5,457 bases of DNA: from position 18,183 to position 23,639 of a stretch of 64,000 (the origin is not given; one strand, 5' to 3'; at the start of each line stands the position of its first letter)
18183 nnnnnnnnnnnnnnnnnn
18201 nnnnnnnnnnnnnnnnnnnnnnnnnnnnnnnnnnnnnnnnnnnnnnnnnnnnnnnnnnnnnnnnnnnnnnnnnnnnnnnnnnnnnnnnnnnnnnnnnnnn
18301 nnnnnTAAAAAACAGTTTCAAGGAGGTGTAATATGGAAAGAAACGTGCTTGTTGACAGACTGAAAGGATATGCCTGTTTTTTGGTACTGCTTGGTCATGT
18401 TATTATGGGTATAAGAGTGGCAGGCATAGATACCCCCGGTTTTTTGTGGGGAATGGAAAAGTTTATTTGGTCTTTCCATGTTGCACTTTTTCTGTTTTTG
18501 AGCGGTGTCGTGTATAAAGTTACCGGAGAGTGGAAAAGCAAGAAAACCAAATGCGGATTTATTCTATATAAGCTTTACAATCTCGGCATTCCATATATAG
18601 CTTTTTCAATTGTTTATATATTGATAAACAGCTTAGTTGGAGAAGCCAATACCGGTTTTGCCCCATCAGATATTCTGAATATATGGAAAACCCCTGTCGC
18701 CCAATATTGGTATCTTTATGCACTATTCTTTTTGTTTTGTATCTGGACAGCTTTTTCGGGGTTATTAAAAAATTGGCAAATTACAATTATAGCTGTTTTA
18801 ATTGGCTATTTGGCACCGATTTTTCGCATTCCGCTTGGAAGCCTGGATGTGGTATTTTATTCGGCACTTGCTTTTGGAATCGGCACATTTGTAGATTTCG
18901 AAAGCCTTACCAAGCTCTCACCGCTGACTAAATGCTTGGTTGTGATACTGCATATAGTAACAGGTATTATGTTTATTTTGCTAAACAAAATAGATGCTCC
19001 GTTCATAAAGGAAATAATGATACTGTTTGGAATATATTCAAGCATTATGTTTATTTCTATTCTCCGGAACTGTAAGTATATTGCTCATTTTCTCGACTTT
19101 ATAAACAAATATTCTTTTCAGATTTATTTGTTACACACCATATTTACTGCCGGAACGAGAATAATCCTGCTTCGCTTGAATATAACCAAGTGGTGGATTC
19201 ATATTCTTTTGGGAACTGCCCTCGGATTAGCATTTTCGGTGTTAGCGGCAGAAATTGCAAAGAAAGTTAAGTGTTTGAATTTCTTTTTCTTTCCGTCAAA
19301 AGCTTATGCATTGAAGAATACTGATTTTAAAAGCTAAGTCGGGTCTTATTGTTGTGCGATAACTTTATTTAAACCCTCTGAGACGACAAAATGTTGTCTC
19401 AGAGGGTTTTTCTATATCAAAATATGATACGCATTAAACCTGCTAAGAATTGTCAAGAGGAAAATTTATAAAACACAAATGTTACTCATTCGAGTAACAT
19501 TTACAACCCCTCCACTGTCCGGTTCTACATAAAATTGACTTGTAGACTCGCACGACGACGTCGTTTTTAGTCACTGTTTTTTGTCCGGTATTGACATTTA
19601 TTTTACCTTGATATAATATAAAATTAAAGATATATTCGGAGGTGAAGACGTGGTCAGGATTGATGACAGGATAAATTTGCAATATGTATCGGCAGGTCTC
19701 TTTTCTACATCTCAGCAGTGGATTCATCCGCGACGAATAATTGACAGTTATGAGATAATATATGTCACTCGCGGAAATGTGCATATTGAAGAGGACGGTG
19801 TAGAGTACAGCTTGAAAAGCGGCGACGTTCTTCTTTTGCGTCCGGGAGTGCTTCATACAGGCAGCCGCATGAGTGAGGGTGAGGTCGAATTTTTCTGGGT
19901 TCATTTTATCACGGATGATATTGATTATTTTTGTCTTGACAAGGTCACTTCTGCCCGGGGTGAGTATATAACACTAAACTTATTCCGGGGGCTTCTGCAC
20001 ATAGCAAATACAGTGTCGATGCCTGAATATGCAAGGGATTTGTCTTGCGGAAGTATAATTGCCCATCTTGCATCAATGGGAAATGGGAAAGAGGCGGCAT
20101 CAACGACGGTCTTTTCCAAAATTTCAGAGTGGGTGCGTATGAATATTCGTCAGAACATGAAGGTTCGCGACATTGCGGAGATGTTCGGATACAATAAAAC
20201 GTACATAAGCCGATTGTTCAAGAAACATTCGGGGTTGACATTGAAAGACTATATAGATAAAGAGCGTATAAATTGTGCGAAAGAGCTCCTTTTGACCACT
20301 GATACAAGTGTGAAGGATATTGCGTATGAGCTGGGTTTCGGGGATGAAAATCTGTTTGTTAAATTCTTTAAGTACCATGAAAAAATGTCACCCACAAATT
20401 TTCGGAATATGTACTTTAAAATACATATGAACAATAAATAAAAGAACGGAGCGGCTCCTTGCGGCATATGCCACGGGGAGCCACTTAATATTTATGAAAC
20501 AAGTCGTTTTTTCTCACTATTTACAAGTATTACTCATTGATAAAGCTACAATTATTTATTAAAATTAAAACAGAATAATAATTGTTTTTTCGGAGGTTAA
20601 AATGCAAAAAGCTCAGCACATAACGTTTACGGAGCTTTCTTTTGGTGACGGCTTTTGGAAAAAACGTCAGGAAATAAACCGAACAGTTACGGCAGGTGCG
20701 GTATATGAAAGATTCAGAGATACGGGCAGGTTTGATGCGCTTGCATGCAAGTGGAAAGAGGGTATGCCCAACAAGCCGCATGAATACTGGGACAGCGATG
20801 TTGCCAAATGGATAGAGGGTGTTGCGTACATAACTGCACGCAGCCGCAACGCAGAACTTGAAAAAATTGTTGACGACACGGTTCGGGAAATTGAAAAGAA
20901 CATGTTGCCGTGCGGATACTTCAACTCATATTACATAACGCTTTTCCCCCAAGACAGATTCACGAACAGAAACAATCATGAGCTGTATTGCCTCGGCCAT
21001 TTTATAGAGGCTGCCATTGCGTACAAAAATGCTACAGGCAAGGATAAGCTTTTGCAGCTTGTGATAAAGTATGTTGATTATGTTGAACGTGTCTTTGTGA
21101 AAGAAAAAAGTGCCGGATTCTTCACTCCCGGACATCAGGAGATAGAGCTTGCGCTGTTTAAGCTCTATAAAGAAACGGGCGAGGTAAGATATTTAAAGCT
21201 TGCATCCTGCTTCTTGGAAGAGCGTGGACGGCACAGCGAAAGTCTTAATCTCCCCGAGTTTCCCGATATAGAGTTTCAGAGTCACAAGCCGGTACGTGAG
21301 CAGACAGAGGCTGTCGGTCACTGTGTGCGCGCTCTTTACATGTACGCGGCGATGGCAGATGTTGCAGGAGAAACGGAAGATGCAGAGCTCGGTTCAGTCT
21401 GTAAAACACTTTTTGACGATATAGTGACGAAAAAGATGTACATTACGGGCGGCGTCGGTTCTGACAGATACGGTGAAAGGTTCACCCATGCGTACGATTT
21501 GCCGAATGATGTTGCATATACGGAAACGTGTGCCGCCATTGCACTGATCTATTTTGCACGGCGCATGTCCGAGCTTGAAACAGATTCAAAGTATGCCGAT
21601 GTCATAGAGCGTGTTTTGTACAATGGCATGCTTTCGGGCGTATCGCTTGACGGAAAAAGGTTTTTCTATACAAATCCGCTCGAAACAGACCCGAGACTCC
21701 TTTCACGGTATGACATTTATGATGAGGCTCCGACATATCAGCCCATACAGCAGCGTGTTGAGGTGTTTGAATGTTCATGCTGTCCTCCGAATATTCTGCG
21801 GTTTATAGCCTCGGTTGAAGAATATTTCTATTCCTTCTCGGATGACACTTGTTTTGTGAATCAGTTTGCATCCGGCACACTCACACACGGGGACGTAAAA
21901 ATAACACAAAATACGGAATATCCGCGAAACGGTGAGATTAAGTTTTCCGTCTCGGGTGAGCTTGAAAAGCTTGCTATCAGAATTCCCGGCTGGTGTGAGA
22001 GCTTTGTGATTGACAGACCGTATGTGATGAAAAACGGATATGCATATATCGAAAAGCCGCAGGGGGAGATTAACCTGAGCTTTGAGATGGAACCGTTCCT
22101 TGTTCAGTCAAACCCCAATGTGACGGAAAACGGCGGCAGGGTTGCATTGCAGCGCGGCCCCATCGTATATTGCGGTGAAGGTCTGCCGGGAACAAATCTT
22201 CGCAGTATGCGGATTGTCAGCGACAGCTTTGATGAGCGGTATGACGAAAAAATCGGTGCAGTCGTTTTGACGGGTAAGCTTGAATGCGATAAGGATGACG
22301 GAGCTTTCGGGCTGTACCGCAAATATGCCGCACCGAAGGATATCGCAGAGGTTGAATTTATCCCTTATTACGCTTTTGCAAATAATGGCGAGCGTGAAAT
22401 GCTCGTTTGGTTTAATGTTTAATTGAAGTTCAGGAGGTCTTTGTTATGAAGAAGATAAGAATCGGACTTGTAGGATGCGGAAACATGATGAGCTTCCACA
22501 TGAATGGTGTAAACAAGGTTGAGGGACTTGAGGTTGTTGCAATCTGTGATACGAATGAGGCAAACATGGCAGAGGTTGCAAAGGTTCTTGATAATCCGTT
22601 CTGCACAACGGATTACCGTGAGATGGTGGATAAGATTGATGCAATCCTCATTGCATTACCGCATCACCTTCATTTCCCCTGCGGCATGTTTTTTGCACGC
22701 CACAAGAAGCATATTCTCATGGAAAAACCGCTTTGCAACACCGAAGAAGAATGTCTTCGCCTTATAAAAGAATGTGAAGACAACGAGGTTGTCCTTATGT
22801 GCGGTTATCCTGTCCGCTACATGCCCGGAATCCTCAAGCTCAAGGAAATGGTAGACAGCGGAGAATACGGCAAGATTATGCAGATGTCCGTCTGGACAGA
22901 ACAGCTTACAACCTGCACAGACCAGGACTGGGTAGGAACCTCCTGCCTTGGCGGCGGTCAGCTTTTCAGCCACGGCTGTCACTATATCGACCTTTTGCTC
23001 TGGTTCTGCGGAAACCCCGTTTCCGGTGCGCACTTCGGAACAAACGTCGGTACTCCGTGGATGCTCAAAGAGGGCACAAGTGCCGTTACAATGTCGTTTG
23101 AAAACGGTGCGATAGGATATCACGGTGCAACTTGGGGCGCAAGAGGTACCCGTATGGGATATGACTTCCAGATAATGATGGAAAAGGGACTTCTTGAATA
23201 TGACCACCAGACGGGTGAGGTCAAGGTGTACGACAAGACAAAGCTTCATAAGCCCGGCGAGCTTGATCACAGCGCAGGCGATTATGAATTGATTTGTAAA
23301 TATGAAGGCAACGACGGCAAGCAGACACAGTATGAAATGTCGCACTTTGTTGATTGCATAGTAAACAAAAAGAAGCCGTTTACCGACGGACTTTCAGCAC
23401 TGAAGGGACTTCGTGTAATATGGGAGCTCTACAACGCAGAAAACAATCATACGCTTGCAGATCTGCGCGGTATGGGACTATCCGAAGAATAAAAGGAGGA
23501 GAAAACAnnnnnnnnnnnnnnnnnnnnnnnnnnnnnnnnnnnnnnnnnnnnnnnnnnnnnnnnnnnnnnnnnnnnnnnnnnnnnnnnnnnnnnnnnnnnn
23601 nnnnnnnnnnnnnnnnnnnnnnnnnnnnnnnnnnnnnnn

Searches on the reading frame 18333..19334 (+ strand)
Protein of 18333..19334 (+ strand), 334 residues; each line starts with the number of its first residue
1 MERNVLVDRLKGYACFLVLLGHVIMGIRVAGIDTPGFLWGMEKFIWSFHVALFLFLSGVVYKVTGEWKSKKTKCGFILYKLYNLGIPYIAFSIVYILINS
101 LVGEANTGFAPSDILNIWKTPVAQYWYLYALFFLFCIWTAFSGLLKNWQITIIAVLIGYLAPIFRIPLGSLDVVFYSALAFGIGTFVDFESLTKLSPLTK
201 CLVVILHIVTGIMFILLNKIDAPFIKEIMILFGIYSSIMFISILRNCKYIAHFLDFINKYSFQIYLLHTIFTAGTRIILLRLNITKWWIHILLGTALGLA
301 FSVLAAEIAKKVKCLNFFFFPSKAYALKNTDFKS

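Call 73: search_protein_families(library=pfam, proteins=[window:18333-19334:+], max_evalue=0.0001)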
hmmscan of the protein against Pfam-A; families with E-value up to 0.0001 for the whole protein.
window:18333-19334:+ (334 aa): 1 family
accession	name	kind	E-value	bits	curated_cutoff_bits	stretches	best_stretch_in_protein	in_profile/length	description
PF01757.29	Acyl_transf_3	-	6.4e-27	94.9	31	1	7-306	4-325/326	Acyltransferase domain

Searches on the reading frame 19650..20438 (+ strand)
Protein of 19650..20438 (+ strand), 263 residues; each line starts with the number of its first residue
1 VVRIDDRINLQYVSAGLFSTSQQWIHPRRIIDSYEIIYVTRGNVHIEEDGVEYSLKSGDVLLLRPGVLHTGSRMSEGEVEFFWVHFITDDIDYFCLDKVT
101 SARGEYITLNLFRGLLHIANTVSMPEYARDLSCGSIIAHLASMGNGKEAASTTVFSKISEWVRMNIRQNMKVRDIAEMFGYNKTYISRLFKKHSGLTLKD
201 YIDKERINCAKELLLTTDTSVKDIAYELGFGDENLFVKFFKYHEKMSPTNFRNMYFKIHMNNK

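Call 5: search_protein_families(library=pfam, proteins=[window:19650-20438:+], max_evalue=0.01)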
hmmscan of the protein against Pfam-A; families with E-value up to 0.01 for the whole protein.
window:19650-20438:+ (263 aa): 6 families
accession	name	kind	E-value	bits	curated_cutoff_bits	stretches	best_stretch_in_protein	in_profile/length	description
PF12833.13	HTH_18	-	1e-21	77.4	33.6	1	175-253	1-79/80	Helix-turn-helix domain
PF00165.29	HTH_AraC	-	7.6e-16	58.3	26.6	2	166-202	5-41/42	Bacterial regulatory helix-turn-helix proteins, AraC family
PF02311.25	AraC_binding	-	2.6e-15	56.8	21.1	1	14-98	4-88/135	AraC-like ligand binding domain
PF07883.17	Cupin_2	-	3.8e-08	33.4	27.2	1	33-84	19-69/70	Cupin domain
PF22200.2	ExsA_N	-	0.00019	22.2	27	1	36-94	3-61/136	ExsA N-terminal regulatory domain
PF05899.18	Cupin_3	-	0.00058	19.9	23.5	1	32-67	24-60/74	EutQ-like cupin domain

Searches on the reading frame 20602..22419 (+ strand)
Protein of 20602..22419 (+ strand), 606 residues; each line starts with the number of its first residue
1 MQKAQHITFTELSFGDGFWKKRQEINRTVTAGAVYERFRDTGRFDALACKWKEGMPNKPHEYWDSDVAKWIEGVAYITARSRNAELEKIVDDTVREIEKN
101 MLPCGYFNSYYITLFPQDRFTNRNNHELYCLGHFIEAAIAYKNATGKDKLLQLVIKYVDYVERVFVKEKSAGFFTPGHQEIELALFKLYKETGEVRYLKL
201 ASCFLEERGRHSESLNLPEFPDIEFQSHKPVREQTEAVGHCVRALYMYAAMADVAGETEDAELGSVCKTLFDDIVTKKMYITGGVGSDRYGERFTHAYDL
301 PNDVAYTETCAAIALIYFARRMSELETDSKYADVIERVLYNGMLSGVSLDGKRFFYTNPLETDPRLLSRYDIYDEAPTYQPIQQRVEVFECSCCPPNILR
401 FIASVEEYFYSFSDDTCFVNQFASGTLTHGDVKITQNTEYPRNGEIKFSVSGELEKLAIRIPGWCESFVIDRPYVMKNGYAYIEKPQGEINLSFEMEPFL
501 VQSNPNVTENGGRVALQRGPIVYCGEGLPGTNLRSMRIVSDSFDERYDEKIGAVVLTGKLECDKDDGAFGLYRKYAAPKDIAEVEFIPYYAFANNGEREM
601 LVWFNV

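Call 5: search_protein_families(library=pfam, proteins=[window:20602-22419:+], max_evalue=0.01)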
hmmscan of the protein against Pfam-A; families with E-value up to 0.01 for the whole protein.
window:20602-22419:+ (606 aa): 3 families
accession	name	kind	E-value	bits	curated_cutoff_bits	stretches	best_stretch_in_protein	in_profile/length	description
PF07944.18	Beta-AFase-like_GH127_cat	-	6.1e-96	322.1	24.9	1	15-406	5-375/376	Beta-L-arabinofuranosidase, GH127 catalytic domain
PF20737.2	Glyco_hydro127C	-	2.1e-17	63.1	23.7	1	500-604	3-70/71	Glycoside hydrolase family 127 C-terminal domain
PF20736.2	Glyco_hydro127M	-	7.8e-07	29.6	24.2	1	418-470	3-60/95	Beta-L-arabinofuranosidase, GH127 middle domain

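Call 72: search_solved_structures(query=window:20602-22419:+, max_evalue=0.001)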
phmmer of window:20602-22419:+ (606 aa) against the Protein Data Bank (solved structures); distinct sequences matched with E-value up to 0.001: 9.
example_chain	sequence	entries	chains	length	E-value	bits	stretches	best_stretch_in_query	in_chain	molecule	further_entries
4qjy_A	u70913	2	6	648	1.4e-142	479.5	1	62-605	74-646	GH127 beta-L-arabinofuranosidase | GH127 beta-L-arabinofuranoside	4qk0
6ex6_B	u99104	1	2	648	3.7e-102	346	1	7-604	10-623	Six-hairpin glycosidase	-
3wre_A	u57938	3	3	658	4e-93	316.2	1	62-602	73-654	Non-reducing end beta-L-arabinofuranosidase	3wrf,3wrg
3wkw_A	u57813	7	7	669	4.2e-93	316.1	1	62-602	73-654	Non-reducing end beta-L-arabinofuranosidase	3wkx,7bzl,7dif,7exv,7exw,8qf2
7exu_A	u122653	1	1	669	1.1e-92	314.7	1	62-602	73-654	Non-reducing end beta-L-arabinofuranosidase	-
5mqo_A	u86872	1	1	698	4.2e-76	259.9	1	119-604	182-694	Non-reducing end beta-L-arabinofuranosidase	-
8k7y_A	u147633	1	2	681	4.1e-10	42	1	268-534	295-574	beta1,3-L-arabinofuranoside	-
8k7x_A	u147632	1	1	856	6.7e-10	41.3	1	267-534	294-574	beta-L-arabinofuranosidase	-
5opj_A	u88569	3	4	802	3e-05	25.9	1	268-466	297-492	Rhamnogalacturonan lyase | Acetyl-CoA carboxylase, biotin carboxylase | Glycosyl hydrolase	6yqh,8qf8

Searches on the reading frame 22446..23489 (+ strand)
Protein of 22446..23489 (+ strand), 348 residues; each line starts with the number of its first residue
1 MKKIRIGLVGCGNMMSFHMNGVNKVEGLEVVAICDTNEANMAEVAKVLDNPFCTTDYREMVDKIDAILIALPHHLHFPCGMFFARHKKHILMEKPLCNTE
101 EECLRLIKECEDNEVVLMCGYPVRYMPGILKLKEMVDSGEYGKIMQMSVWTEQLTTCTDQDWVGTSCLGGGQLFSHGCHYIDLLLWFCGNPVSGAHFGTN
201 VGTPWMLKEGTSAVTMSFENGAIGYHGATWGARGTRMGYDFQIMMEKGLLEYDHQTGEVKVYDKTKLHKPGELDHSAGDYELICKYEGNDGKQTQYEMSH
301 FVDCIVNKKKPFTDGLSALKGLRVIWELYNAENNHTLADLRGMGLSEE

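Call 5: search_protein_families(library=pfam, proteins=[window:22446-23489:+], max_evalue=0.01)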
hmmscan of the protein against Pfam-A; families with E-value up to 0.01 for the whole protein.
window:22446-23489:+ (348 aa): 4 families
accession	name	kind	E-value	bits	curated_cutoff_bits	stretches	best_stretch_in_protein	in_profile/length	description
PF01408.29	GFO_IDH_MocA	-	4.5e-25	89.1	24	1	4-121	1-120/120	Oxidoreductase family, NAD-binding Rossmann fold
PF22725.1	GFO_IDH_MocA_C3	-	2.9e-18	66.5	27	1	130-250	2-123/124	GFO/IDH/MocA C-terminal domain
PF02894.22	GFO_IDH_MocA_C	-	8e-10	39.3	22.9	1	133-335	1-213/218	Oxidoreductase family, C-terminal alpha/beta domain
PF03807.23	F420_oxidored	-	0.0057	17.7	21.6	1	5-73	1-69/94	NADP oxidoreductase coenzyme F420-dependent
